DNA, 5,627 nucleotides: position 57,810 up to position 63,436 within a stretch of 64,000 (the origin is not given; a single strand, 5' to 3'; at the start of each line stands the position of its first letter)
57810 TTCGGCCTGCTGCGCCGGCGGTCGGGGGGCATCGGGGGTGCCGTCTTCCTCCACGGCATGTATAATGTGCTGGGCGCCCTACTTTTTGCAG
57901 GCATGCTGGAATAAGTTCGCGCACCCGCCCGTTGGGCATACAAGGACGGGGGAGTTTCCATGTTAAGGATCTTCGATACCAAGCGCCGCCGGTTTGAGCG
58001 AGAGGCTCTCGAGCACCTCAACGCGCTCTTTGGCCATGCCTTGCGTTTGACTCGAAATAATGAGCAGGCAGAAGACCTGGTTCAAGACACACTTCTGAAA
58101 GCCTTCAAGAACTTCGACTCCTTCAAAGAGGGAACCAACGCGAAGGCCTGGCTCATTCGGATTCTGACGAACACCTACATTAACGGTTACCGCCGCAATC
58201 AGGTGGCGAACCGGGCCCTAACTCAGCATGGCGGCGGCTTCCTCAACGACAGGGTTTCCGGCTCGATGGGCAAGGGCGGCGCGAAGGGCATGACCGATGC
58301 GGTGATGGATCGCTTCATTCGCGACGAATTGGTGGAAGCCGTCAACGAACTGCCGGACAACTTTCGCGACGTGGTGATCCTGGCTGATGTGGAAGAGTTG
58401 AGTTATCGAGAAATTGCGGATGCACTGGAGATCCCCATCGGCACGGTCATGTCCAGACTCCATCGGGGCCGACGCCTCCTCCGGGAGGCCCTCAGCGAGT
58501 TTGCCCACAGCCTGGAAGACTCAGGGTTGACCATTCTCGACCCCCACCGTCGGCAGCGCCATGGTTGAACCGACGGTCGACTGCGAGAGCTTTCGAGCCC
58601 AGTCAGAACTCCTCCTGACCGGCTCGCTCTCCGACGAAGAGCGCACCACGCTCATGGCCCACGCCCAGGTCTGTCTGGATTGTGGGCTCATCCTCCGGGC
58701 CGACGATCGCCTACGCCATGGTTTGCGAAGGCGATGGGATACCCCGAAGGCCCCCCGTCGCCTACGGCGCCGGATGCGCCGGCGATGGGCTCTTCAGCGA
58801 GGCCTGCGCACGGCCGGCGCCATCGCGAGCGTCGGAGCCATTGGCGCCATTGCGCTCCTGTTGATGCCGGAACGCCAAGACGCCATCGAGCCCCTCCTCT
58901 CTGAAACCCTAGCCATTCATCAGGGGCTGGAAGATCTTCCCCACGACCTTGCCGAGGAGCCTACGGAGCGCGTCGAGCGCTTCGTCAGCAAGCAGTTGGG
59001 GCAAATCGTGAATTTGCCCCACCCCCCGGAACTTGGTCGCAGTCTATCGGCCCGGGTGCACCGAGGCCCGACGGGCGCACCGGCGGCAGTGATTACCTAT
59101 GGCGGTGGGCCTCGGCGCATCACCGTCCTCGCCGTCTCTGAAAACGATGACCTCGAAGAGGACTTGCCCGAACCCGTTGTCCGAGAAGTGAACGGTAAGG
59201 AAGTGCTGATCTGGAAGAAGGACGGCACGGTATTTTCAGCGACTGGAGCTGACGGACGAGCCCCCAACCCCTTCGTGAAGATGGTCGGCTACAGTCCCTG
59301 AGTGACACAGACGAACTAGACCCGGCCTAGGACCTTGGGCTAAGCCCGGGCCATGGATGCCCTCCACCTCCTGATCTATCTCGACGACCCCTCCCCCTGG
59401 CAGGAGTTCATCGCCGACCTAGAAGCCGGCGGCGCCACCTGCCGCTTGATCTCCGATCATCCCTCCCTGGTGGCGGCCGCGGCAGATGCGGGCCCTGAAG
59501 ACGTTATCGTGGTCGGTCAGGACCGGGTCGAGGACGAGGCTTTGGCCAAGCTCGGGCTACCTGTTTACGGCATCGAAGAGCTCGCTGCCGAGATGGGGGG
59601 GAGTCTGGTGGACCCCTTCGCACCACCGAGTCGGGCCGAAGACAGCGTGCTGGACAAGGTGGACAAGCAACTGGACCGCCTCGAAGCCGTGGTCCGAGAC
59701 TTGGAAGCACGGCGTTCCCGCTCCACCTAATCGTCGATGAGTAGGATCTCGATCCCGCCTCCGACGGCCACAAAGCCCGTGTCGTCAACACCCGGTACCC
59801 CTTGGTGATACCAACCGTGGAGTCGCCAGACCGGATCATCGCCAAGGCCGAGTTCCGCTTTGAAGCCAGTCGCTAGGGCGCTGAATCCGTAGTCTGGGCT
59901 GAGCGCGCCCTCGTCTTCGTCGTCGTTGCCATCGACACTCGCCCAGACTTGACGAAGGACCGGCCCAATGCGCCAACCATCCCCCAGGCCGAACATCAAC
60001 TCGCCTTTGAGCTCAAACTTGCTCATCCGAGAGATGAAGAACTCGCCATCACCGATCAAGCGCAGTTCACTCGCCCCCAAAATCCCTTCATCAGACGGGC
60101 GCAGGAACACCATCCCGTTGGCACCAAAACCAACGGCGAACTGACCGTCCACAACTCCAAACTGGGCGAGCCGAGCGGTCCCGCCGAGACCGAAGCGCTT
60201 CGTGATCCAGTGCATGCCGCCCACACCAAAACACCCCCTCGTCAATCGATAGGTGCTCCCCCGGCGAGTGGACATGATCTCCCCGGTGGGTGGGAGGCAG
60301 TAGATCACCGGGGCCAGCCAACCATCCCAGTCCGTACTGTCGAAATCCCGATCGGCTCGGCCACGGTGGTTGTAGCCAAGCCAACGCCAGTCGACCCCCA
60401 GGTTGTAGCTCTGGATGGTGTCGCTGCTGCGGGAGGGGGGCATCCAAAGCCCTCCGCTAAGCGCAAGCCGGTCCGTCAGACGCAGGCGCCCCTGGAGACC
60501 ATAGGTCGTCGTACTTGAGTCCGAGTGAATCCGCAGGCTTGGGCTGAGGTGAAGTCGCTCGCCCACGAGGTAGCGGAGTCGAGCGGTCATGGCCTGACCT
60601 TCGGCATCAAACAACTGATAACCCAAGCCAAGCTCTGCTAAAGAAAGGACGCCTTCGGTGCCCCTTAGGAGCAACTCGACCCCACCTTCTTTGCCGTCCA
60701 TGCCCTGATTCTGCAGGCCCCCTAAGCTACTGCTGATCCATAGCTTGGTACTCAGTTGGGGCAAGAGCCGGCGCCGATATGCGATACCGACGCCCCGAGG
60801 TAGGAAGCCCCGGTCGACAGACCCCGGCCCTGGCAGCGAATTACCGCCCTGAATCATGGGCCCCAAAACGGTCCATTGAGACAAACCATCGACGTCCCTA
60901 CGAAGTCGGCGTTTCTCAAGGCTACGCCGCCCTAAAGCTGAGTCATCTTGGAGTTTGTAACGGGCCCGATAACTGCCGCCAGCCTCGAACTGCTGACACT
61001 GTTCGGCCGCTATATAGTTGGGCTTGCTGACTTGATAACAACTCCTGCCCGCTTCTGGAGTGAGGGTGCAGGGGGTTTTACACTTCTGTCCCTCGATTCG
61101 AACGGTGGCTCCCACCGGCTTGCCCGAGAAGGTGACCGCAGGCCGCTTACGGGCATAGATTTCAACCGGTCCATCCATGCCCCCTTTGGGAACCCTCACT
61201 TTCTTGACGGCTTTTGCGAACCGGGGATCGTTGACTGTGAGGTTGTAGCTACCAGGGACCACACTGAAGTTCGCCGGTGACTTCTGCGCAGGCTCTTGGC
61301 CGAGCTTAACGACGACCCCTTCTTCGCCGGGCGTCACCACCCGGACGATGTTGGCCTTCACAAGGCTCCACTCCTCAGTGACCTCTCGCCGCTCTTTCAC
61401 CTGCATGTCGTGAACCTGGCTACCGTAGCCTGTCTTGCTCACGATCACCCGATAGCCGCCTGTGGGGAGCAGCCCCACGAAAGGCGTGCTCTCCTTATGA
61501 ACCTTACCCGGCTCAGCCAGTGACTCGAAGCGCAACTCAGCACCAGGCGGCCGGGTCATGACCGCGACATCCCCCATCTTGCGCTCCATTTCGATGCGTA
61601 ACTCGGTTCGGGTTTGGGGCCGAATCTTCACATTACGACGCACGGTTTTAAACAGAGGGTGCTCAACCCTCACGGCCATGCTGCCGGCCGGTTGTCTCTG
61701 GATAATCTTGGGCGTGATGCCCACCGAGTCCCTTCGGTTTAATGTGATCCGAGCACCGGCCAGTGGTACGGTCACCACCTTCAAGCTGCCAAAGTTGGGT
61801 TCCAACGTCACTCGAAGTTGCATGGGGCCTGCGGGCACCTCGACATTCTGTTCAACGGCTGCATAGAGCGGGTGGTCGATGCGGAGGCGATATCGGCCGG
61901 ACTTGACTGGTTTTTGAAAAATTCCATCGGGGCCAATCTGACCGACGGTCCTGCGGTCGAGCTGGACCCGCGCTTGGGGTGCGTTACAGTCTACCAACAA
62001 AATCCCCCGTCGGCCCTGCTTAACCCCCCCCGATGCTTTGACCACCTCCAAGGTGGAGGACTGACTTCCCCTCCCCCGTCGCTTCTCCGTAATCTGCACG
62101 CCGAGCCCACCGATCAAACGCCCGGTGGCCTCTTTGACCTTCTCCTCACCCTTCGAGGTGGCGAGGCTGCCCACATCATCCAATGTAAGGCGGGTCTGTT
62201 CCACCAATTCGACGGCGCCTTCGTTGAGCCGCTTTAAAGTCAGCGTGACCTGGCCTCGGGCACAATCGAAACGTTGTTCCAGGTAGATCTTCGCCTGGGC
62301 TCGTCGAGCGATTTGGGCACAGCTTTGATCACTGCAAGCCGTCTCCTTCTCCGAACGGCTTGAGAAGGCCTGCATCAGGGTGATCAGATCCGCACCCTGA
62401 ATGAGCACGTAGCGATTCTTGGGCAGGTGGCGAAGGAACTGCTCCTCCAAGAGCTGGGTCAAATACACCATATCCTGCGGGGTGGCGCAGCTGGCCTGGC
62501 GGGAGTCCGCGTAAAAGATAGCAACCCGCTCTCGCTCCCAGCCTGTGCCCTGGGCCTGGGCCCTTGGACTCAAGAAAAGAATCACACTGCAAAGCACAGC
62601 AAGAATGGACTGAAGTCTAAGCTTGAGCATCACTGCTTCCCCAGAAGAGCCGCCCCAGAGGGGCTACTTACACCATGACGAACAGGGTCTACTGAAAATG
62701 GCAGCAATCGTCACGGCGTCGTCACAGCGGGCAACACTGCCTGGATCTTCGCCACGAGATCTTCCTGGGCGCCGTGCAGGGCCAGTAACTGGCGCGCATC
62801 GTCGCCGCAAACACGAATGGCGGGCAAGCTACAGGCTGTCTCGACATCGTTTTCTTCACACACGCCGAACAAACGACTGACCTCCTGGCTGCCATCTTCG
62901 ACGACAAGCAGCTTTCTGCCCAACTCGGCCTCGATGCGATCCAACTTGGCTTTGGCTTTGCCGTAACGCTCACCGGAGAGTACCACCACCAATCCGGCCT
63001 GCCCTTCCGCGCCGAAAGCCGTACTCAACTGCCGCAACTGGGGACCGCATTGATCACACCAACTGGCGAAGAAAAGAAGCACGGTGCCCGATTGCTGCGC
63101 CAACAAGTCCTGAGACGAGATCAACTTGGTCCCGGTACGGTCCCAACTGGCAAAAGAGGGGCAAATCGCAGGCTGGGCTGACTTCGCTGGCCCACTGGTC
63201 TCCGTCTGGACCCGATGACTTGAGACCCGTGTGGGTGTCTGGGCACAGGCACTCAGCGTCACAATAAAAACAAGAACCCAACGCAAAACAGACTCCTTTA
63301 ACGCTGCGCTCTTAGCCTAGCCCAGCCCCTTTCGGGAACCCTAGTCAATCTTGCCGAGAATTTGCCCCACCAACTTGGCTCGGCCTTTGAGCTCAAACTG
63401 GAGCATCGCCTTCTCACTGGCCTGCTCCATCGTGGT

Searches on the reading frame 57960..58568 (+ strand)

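Call 6: search_protein_families(library=pfam, proteins=[window:57960-58568:+], max_evalue=0.01)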
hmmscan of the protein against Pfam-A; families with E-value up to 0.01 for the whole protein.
window:57960-58568:+ (202 aa): 5 families
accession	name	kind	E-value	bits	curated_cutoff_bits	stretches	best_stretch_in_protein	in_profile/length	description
PF04542.20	Sigma70_r2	-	1e-16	60.9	24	1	18-81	4-69/71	Sigma-70 region 2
PF08281.18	Sigma70_r4_2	-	6.6e-16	58.1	25.7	1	122-174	2-54/54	Sigma-70, region 4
PF04545.22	Sigma70_r4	-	8.6e-11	41.6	24.1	1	128-176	2-50/50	Sigma-70, region 4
PF22029.2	PhyR_sigma2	-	1.5e-06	28.6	27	1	21-69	6-54/55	Sigma2 domain of PhyR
PF07638.17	Sigma70_ECF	-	0.003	17.9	21.1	1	33-178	45-183/185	ECF sigma factor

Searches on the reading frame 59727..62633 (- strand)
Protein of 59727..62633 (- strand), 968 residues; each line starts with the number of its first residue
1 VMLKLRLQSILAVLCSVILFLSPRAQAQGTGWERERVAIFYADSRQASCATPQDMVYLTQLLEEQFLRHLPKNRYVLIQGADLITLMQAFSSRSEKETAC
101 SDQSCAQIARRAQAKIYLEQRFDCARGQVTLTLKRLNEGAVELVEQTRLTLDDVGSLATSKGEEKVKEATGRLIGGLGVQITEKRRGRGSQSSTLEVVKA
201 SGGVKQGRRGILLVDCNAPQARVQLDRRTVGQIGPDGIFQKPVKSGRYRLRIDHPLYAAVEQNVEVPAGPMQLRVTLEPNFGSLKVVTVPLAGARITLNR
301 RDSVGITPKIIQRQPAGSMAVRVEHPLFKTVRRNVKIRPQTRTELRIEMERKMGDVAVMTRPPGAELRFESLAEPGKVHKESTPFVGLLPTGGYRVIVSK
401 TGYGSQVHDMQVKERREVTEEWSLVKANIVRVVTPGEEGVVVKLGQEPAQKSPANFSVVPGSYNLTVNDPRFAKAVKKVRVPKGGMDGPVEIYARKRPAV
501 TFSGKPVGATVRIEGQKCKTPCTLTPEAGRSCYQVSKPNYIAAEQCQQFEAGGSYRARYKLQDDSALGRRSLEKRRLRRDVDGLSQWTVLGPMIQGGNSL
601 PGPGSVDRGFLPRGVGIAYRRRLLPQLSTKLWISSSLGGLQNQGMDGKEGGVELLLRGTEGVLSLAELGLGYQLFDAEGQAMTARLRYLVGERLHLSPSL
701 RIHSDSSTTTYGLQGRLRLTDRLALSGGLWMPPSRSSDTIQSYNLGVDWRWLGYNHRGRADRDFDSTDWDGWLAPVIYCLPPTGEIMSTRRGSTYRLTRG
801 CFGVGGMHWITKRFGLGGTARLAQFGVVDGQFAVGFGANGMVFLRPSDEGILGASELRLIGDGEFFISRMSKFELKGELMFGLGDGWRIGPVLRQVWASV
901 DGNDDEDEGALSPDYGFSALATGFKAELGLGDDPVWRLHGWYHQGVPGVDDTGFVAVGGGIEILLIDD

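Call 3: search_protein_families(library=pfam, proteins=[window:59727-62633:-])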
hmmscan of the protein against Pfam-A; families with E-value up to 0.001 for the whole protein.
window:59727-62633:- (968 aa): 2 families
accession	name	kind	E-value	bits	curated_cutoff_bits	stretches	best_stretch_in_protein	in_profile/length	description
PF08308.17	PEGA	-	5.9e-29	100.2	20.8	2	282-351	2-69/71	PEGA domain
PF13620.12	CarboxypepD_reg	-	2e-13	50.9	32.3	0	219-277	15-81/82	Carboxypeptidase regulatory-like domain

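Call 9: search_protein_families(library=ncbifam, proteins=[window:59727-62633:-])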
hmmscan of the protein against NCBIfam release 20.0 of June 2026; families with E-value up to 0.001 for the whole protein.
window:59727-62633:- (968 aa): 0 families

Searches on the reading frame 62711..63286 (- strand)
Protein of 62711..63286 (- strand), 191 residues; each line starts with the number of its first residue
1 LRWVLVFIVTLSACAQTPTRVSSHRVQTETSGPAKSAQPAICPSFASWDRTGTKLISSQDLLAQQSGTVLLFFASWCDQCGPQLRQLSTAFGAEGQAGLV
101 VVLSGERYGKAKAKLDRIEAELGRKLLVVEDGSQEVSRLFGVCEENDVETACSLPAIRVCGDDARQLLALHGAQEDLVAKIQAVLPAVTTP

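Call 6: search_protein_families(library=pfam, proteins=[window:62711-63286:-], max_evalue=0.01)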
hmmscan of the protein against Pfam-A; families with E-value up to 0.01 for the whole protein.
window:62711-63286:- (191 aa): 1 family
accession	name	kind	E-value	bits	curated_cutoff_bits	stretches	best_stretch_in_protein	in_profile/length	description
PF00578.27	AhpC-TSA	-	1.6e-06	28.5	26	1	43-150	6-105/124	AhpC/TSA family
